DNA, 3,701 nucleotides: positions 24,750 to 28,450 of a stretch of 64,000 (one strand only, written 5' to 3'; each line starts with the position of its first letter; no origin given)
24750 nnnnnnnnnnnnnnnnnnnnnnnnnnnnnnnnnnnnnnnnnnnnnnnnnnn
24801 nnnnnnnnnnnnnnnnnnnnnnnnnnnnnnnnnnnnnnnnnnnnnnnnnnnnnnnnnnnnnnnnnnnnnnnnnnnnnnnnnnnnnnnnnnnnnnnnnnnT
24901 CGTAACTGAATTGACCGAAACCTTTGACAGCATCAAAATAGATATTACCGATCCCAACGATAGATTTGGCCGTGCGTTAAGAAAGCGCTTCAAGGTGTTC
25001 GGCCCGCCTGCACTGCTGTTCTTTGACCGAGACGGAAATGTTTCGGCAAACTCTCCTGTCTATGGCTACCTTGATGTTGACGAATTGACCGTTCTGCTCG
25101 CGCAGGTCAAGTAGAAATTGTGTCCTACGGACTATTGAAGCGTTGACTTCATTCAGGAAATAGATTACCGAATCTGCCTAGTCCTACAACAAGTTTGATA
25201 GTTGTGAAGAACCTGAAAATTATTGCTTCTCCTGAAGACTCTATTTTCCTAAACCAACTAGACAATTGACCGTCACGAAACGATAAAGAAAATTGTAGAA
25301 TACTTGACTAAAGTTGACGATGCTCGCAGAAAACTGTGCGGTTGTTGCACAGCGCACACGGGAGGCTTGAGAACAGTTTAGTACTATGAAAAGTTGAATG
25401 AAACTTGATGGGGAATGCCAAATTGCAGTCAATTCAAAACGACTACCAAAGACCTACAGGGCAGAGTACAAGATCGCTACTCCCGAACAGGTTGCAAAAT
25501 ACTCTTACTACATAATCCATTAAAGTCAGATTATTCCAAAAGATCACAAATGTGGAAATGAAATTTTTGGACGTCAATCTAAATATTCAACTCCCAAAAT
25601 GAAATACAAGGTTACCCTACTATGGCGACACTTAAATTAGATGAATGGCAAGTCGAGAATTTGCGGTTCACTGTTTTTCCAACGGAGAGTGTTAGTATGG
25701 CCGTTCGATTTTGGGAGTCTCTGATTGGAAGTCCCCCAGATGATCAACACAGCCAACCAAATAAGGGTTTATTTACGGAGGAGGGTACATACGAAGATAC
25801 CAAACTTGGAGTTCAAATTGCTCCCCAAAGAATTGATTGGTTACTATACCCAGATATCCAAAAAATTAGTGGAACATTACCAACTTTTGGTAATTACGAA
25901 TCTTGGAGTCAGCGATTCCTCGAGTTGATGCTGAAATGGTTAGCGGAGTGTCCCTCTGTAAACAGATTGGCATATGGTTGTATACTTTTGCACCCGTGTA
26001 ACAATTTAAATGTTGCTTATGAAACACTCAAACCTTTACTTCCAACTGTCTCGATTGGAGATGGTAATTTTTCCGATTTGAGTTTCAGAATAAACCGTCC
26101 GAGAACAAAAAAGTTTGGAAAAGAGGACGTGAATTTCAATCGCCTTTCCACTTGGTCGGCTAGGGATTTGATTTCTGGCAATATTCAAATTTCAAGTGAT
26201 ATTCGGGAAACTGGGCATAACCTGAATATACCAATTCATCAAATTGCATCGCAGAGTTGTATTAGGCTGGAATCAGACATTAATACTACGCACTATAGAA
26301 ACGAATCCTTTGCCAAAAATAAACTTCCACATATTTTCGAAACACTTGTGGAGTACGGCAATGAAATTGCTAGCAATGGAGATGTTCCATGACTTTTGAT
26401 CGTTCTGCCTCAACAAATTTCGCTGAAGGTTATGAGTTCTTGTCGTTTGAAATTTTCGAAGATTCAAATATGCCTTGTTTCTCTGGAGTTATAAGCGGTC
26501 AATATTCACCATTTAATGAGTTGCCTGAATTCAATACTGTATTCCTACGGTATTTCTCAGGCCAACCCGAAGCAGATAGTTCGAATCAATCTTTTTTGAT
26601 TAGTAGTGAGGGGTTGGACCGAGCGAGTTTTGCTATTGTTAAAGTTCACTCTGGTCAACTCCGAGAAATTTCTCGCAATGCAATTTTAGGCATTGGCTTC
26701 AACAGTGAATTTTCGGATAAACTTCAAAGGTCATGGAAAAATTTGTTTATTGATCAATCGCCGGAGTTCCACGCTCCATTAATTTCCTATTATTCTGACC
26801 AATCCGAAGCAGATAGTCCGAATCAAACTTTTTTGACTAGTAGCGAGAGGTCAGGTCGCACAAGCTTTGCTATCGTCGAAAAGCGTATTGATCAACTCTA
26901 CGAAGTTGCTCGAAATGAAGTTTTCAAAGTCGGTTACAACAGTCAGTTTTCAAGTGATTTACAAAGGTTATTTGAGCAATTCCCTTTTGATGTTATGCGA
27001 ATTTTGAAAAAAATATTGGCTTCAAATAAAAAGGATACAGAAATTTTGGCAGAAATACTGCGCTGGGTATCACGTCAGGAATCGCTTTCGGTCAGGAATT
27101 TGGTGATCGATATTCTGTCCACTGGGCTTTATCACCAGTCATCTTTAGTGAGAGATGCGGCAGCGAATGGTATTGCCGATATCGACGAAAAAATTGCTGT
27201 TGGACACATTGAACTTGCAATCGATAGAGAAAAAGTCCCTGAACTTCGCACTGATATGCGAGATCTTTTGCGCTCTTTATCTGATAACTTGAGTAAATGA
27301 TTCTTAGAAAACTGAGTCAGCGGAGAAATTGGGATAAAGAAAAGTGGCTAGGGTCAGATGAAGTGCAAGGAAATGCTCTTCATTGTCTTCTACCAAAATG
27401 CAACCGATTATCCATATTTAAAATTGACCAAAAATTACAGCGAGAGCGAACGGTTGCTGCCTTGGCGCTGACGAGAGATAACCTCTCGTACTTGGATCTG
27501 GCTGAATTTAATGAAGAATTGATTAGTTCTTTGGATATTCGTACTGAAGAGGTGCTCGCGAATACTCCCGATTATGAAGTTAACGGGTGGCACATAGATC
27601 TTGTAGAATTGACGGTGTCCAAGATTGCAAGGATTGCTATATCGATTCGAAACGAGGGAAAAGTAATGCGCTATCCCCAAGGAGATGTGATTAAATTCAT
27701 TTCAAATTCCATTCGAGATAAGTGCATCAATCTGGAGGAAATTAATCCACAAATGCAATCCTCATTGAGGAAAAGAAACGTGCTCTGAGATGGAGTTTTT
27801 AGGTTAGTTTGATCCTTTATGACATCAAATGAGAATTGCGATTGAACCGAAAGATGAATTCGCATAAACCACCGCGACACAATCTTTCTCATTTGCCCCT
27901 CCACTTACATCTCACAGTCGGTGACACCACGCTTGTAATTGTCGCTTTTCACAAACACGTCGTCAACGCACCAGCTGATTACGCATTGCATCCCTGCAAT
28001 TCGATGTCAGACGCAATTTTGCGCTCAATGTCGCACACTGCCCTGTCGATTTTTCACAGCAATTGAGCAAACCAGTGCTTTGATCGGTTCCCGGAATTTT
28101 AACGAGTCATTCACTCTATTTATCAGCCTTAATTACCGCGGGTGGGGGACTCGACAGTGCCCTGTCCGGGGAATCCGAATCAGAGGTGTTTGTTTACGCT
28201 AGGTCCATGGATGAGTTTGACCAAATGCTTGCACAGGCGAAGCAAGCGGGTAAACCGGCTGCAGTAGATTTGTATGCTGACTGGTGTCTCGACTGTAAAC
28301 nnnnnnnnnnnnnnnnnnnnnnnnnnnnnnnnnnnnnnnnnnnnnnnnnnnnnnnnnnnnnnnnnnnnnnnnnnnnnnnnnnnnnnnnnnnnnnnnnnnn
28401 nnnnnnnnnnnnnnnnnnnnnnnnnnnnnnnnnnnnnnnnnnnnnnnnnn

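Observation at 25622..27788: Translationally coupled three-gene operon of unassignable proteins in islet 1: candidate undescribed (defence?) system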

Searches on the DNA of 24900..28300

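Call 84: search_rna_families(source=window, start=24900, end=28300, threshold=evalue, max_evalue=1)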
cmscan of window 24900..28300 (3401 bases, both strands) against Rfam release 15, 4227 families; matches with E-value up to 1: 0.
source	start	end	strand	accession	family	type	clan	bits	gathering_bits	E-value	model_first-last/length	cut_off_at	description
